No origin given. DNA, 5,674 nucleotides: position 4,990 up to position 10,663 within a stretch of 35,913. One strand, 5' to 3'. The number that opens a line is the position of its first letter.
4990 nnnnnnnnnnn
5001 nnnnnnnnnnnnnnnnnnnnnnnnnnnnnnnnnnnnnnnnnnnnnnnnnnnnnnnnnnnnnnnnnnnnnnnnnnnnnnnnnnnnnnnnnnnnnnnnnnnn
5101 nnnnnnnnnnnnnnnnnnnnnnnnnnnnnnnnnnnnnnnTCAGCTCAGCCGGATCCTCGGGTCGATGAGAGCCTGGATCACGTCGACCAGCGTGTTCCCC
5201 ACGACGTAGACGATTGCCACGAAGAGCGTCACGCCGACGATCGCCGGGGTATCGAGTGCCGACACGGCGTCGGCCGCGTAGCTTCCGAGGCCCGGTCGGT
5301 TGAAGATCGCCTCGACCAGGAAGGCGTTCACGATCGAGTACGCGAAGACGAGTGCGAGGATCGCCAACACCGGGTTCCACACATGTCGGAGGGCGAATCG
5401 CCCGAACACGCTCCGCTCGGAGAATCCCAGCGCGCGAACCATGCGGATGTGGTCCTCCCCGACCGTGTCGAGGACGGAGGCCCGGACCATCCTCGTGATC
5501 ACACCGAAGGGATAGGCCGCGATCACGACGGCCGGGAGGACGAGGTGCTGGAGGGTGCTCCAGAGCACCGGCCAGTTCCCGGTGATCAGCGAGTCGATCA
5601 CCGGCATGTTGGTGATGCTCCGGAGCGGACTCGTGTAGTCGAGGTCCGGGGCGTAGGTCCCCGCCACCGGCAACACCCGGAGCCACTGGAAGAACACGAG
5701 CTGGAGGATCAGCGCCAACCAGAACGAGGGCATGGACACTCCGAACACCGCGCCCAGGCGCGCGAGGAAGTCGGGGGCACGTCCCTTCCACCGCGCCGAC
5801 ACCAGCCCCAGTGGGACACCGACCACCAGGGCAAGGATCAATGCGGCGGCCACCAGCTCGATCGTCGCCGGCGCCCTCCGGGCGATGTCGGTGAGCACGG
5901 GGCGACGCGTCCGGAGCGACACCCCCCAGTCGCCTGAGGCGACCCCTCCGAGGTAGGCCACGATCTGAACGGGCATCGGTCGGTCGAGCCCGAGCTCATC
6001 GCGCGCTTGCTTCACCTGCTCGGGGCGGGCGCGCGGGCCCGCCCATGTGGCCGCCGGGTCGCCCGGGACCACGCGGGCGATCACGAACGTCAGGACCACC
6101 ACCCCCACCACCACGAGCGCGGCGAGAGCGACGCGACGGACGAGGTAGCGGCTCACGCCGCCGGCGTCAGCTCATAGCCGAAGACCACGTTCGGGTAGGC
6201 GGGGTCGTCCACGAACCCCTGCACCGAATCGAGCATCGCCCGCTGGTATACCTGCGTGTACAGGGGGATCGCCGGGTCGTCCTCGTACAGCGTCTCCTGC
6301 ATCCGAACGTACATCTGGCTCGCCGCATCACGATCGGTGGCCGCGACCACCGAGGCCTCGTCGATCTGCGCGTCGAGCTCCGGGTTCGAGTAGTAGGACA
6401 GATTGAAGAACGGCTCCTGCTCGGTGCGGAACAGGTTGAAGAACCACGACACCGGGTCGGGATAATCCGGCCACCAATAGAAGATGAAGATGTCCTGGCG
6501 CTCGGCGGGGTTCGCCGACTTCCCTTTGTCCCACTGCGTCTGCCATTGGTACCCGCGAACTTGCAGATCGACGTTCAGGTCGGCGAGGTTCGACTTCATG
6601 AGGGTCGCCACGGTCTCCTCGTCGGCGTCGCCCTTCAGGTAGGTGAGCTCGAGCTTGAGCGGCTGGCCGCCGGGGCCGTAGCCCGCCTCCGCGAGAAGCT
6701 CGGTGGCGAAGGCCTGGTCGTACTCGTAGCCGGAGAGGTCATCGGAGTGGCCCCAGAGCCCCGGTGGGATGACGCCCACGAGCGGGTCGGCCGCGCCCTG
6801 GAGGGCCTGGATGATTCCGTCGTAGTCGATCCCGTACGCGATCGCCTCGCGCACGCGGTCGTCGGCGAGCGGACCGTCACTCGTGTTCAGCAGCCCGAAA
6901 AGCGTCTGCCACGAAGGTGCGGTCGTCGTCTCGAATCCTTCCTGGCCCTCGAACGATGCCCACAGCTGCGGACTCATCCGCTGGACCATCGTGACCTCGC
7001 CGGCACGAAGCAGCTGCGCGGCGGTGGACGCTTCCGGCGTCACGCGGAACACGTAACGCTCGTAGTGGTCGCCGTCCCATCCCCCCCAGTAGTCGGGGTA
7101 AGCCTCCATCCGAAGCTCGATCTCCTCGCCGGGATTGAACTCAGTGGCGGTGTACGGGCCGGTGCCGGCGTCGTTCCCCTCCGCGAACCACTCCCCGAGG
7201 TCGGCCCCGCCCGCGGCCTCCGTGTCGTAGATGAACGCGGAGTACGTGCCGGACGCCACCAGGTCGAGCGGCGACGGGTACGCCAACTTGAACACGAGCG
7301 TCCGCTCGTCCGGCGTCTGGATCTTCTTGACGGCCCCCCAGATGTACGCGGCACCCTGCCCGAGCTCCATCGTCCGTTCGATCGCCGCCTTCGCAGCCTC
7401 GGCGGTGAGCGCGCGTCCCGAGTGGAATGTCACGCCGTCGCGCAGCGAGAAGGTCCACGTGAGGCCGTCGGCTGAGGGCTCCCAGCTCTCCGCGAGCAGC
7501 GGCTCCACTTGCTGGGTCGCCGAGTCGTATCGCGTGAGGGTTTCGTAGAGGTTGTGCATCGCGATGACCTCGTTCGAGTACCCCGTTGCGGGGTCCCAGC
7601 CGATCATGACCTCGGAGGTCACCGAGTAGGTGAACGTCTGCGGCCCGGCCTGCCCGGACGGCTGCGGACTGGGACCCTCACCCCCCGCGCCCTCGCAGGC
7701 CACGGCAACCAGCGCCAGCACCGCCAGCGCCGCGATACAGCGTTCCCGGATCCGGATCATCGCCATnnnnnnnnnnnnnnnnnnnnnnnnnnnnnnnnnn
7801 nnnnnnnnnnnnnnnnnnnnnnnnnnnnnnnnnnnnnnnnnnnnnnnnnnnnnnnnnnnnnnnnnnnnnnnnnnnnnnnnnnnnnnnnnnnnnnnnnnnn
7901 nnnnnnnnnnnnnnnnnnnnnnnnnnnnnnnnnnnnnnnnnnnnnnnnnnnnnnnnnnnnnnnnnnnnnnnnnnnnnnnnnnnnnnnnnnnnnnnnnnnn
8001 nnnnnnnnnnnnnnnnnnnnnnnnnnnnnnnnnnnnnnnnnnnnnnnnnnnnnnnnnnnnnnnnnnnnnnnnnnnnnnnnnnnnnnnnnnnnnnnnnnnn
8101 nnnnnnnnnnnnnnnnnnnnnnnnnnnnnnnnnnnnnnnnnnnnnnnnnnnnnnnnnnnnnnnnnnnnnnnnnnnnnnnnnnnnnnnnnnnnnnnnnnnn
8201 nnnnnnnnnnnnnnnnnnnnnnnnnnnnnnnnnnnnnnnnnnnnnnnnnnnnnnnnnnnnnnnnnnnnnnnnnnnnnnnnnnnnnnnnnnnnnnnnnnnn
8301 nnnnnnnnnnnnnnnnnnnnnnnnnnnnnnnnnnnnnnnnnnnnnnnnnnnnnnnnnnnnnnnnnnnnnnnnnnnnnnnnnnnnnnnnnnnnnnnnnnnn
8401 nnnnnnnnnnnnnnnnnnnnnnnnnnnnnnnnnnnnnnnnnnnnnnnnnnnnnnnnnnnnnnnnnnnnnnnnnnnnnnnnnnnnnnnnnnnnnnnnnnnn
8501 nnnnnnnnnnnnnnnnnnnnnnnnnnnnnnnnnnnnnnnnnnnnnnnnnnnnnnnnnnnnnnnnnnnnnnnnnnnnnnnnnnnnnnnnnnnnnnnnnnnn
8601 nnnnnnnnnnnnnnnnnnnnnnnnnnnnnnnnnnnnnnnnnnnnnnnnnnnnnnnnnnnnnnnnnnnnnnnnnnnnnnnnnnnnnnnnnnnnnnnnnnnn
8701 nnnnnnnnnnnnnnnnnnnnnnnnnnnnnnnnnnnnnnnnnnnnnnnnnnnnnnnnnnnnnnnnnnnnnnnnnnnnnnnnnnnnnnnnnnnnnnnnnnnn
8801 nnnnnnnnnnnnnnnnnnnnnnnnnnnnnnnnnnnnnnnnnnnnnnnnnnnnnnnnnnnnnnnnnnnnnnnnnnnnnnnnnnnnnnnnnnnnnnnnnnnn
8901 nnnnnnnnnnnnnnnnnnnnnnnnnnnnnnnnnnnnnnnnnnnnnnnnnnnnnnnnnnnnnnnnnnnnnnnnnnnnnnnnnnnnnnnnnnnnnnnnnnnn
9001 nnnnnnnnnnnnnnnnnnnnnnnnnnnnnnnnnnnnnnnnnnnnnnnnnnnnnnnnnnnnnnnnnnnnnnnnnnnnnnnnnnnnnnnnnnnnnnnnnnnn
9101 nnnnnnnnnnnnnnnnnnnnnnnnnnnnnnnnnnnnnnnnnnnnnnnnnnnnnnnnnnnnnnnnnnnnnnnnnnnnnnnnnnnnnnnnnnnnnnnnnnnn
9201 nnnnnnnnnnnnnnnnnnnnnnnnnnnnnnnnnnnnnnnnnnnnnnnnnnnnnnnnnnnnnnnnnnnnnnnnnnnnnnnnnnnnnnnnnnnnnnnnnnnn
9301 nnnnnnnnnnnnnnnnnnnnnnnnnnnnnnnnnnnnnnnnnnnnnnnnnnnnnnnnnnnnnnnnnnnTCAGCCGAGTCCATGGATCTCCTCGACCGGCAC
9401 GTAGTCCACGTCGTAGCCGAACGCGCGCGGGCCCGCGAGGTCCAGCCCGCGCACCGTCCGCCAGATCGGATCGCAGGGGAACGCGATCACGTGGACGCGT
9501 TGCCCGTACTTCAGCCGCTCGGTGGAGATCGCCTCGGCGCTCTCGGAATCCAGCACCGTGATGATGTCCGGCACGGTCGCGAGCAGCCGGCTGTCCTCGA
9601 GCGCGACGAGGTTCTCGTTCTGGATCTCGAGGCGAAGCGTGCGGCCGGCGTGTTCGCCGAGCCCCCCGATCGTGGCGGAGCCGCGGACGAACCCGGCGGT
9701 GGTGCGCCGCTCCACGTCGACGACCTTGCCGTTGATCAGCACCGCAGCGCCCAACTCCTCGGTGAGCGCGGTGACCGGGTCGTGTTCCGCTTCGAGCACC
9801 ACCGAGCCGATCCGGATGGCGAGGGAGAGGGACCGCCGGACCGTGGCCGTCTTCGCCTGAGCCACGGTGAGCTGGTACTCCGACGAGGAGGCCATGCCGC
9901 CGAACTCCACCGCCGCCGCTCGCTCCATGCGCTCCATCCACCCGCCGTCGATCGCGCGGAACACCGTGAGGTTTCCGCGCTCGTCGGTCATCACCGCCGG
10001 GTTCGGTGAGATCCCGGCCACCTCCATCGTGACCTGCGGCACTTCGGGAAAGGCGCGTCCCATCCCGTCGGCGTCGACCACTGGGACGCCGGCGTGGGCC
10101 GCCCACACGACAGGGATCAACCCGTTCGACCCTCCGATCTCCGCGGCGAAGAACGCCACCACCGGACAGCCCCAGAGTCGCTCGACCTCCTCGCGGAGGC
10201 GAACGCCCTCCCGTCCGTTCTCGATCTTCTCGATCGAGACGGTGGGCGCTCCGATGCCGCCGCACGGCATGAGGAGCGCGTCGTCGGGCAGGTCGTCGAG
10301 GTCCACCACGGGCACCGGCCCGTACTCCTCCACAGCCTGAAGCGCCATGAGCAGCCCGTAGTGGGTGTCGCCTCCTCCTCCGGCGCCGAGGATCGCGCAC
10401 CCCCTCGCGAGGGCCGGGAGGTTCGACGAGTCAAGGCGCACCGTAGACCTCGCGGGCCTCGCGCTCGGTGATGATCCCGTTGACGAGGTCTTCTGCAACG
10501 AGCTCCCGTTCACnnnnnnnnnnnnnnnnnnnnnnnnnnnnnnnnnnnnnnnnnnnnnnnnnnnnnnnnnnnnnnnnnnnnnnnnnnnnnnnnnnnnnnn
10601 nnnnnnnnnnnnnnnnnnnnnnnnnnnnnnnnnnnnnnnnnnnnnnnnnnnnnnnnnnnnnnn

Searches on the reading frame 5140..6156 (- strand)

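Call 9: search_protein_families(library=pfam, proteins=[window:5140-6156:-], max_evalue=0.01)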
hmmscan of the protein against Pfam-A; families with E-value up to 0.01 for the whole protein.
window:5140-6156:- (338 aa): 2 families
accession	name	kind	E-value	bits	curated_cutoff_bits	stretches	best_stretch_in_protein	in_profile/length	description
PF00528.27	BPD_transp_1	-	6.3e-37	127.5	26.4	1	113-336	1-183/184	Binding-protein-dependent transport system inner membrane component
PF19300.4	BPD_transp_1_N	-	1.4e-15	57.9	23.8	1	1-101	1-113/114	Binding-prot-dependent transport system membrane comp, N-term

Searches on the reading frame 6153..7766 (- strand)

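Call 9: search_protein_families(library=pfam, proteins=[window:6153-7766:-], max_evalue=0.01)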
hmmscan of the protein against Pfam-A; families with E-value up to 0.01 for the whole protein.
window:6153-7766:- (537 aa): 1 family
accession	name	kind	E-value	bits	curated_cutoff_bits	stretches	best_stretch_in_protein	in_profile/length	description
PF00496.27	SBP_bac_5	-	3.6e-83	280.1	32.4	1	86-448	1-363/368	Bacterial extracellular solute-binding proteins, family 5 Middle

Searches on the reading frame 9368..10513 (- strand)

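Call 9: search_protein_families(library=pfam, proteins=[window:9368-10513:-], max_evalue=0.01)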
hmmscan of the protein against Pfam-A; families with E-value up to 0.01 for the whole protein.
window:9368-10513:- (381 aa): 2 families
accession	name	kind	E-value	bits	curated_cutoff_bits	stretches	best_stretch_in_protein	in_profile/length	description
PF20906.3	S-Me-THD_C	-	4e-68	229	27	1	191-374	4-190/190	S-Me-THD-like, C-terminal domain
PF06032.18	S-Me-THD_N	-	7.9e-53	179.2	27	1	31-186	2-157/158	S-Me-THD-like, N-terminal domain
